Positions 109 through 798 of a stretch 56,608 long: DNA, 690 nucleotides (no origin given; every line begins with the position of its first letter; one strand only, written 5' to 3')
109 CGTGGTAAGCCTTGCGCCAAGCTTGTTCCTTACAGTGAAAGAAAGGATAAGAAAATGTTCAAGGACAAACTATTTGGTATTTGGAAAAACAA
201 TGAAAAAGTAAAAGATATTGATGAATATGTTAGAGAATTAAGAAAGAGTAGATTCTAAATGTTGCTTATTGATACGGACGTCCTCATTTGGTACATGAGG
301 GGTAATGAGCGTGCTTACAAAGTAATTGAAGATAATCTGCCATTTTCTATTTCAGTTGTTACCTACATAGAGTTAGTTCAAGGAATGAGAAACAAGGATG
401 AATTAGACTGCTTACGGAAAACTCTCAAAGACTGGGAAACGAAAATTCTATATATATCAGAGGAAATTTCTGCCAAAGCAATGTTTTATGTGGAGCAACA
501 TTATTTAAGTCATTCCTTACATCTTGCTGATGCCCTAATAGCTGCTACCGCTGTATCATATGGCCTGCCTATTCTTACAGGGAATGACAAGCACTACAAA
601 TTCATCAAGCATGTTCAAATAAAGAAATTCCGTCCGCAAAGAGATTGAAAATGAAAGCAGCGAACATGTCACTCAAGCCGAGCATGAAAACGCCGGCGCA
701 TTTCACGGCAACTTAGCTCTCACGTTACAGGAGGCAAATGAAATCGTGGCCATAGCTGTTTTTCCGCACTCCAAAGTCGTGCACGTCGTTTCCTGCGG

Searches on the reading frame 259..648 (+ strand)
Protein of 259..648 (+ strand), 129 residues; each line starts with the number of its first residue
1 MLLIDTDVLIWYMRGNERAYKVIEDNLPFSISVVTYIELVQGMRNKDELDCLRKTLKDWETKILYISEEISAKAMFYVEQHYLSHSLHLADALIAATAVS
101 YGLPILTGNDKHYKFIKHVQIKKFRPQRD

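Call 10: search_protein_families(library=pfam, proteins=[window:259-648:+], max_evalue=0.001)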
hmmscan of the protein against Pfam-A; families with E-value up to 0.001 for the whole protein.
window:259-648:+ (129 aa): 1 family
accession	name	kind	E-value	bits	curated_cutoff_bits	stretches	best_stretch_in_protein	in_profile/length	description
PF01850.27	PIN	-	1.2e-11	45.7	23.6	1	3-114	2-116/120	PIN domain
